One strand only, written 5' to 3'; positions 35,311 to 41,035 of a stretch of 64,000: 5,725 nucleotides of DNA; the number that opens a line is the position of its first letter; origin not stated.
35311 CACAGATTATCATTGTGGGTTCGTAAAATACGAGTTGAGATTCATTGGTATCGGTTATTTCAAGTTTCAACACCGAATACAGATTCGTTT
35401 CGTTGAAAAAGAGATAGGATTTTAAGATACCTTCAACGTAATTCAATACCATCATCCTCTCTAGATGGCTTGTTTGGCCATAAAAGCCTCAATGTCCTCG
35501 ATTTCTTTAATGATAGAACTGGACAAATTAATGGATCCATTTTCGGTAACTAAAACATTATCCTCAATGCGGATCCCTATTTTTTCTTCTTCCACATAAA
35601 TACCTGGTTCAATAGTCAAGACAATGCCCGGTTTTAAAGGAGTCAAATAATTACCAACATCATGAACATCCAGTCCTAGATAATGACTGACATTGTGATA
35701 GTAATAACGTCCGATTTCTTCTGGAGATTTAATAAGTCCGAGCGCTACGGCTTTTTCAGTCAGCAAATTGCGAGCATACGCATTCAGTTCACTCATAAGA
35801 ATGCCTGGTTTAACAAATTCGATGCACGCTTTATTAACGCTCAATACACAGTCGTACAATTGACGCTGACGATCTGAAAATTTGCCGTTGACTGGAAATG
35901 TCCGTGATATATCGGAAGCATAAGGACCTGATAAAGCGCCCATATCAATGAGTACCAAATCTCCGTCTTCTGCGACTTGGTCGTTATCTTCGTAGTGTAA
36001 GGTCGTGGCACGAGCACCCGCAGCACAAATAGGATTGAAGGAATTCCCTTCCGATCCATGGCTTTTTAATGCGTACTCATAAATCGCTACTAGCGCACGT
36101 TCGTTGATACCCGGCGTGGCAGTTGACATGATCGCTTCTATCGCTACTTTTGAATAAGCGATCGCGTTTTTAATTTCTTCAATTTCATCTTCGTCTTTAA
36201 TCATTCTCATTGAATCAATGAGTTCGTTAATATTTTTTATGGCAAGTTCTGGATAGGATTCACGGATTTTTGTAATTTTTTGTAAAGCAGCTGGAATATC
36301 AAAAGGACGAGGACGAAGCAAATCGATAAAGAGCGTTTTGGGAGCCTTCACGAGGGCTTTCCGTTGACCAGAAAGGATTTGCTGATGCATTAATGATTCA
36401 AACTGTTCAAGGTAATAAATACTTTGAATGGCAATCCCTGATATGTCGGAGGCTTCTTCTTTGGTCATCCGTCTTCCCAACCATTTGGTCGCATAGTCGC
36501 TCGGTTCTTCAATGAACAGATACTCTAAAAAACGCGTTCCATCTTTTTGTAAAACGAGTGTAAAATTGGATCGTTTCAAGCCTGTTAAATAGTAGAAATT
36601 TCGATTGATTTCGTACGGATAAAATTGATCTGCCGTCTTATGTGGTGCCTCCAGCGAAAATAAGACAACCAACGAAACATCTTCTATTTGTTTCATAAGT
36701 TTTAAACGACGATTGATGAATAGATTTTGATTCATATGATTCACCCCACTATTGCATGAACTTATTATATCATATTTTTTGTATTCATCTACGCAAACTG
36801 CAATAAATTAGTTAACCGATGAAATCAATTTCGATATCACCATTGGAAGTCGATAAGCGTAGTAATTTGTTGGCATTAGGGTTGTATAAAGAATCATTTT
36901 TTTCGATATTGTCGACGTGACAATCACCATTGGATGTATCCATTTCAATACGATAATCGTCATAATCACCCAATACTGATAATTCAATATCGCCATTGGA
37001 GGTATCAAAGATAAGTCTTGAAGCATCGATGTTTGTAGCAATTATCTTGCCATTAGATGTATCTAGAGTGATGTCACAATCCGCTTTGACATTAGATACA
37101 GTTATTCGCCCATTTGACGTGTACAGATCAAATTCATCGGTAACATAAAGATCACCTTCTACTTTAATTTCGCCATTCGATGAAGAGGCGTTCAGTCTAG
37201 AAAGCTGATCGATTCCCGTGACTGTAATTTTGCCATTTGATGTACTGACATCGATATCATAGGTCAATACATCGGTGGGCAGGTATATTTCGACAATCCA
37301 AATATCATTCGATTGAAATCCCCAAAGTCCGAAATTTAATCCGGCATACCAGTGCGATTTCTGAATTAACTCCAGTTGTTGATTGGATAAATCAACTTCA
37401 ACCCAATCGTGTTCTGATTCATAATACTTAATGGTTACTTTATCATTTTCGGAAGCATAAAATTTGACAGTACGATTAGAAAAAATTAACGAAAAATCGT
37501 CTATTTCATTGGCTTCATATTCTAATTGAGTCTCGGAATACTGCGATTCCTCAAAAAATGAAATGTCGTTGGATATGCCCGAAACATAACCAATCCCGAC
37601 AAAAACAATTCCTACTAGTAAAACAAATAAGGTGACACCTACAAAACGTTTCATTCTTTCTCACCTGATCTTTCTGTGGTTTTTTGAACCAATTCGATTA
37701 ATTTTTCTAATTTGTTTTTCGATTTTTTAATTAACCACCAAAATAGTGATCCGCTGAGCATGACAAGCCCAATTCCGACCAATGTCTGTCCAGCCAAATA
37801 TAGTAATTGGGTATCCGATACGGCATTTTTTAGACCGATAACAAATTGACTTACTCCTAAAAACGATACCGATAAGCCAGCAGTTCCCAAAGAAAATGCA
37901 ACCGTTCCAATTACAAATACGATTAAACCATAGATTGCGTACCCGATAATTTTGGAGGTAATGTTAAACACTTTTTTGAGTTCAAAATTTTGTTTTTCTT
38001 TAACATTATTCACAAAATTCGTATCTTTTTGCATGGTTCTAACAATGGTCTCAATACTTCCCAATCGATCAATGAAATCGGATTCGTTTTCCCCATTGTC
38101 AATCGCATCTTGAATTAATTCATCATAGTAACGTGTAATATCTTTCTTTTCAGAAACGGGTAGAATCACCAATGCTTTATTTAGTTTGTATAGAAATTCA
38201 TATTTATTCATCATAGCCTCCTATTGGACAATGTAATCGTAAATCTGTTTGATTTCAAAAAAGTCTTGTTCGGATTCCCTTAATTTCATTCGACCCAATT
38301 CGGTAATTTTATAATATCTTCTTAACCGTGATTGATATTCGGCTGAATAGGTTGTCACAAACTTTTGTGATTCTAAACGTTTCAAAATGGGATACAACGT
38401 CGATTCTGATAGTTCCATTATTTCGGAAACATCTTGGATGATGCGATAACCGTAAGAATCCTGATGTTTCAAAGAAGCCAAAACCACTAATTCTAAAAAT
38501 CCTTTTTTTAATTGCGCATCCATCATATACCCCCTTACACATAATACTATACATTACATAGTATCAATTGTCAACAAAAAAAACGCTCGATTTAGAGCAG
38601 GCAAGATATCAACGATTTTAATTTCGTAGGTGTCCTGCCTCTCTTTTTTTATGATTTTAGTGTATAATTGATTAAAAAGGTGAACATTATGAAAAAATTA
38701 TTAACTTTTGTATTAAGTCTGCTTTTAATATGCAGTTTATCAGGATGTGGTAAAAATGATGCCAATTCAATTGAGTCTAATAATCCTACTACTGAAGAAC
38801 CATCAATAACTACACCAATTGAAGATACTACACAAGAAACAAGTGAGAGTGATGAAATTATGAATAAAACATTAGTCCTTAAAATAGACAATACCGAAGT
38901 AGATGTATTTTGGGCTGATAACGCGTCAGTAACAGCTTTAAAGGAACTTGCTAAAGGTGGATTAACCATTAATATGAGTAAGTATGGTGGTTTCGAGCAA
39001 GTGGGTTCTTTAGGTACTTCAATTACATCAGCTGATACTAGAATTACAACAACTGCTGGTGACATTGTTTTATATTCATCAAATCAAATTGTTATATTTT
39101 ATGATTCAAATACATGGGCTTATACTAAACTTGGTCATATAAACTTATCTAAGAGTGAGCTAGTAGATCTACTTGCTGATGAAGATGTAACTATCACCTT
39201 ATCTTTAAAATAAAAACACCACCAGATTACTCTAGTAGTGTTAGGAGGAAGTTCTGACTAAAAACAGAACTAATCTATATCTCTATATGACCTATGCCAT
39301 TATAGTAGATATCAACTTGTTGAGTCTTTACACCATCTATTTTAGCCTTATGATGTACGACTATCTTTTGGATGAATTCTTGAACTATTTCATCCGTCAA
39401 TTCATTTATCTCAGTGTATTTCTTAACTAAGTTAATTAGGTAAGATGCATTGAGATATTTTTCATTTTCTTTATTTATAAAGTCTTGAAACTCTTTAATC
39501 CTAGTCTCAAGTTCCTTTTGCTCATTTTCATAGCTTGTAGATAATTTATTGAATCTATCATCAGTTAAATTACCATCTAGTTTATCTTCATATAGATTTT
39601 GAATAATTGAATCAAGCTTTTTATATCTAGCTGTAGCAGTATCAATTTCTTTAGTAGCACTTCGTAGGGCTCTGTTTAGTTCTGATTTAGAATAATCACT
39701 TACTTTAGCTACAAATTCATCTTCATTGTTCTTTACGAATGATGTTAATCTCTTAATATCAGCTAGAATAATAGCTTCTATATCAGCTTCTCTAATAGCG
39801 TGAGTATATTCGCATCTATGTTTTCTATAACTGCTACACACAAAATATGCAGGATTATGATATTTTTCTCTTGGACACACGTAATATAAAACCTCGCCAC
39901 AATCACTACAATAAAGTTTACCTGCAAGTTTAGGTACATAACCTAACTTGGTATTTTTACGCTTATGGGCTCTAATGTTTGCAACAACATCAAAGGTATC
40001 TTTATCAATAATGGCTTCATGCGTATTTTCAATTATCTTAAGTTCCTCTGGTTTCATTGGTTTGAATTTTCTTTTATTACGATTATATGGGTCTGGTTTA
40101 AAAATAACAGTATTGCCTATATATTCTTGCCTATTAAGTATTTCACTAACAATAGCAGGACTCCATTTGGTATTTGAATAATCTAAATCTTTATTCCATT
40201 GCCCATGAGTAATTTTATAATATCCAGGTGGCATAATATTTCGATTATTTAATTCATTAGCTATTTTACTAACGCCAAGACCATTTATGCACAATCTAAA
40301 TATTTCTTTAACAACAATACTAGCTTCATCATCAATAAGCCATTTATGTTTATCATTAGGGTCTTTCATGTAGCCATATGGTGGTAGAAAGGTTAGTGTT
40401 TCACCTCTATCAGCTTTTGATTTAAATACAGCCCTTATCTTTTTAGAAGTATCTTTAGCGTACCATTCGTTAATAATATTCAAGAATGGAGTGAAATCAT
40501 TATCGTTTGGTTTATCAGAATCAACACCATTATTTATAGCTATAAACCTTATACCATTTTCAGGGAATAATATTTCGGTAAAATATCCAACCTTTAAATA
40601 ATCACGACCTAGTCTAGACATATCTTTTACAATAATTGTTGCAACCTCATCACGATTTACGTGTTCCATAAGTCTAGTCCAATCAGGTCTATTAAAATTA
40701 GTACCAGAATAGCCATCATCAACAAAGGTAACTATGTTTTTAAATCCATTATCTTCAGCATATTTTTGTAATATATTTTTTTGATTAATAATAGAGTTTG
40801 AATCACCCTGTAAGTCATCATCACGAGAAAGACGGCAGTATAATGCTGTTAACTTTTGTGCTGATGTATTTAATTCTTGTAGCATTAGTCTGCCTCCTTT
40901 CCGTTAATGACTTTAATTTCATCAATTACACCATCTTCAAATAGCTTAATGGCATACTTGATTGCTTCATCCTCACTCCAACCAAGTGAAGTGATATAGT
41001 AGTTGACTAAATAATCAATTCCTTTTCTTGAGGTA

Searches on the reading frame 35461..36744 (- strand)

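Call 42: search_protein_families(library=pfam, proteins=[window:35461-36744:-], max_evalue=0.001)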
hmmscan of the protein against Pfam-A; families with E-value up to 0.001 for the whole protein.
window:35461-36744:- (427 aa): 2 families
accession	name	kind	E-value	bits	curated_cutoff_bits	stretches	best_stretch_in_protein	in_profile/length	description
PF00557.29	Peptidase_M24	-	3.7e-57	193.9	23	1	189-401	1-208/208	Metallopeptidase family M24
PF05195.22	AMP_N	-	9.3e-23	80.7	24.6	1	9-124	1-115/121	Aminopeptidase P, N-terminal domain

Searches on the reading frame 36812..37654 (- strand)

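Call 42: search_protein_families(library=pfam, proteins=[window:36812-37654:-], max_evalue=0.001)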
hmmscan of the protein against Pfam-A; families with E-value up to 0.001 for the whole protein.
window:36812-37654:- (280 aa): 2 families
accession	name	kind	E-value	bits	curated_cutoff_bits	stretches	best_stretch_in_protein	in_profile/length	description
PF13349.12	DUF4097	-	9.5e-23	81.3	22.9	2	55-225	5-169/247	Toastrack DUF4097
PF10435.15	BetaGal_dom2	-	0.00063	20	25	0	128-159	46-77/180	Beta-galactosidase, domain 2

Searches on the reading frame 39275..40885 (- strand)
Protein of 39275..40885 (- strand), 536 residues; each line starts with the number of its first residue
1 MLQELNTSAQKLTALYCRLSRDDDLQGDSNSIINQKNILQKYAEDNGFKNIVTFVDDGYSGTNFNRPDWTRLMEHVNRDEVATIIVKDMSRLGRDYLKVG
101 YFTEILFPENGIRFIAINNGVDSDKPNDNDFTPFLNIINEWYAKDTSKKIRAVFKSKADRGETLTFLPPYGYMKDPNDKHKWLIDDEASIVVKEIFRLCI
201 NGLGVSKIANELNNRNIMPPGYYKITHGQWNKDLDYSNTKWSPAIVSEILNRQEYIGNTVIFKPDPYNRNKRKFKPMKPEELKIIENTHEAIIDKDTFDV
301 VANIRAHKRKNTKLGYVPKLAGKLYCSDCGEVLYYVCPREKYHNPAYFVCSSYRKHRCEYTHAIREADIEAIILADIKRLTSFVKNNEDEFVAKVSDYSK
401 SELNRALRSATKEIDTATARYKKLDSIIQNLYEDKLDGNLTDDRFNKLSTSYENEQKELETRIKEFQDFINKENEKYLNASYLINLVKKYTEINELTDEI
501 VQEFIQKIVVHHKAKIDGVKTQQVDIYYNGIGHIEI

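Call 42: search_protein_families(library=pfam, proteins=[window:39275-40885:-], max_evalue=0.001)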
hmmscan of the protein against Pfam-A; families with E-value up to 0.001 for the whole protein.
window:39275-40885:- (536 aa): 4 families
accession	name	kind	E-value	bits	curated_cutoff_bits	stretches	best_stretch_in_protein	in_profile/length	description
PF00239.26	Resolvase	-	1.8e-25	90.2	23.3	1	14-162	2-144/145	Resolvase, N terminal domain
PF14287.11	DUF4368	-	2.5e-21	76.1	25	1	470-535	2-67/67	Domain of unknown function (DUF4368)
PF07508.19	Recombinase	-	3.4e-18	66.2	21.1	1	188-305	3-99/102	Recombinase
PF13408.12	Zn_ribbon_recom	-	1.1e-10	42.1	25.3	1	320-378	2-58/58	Recombinase zinc beta ribbon domain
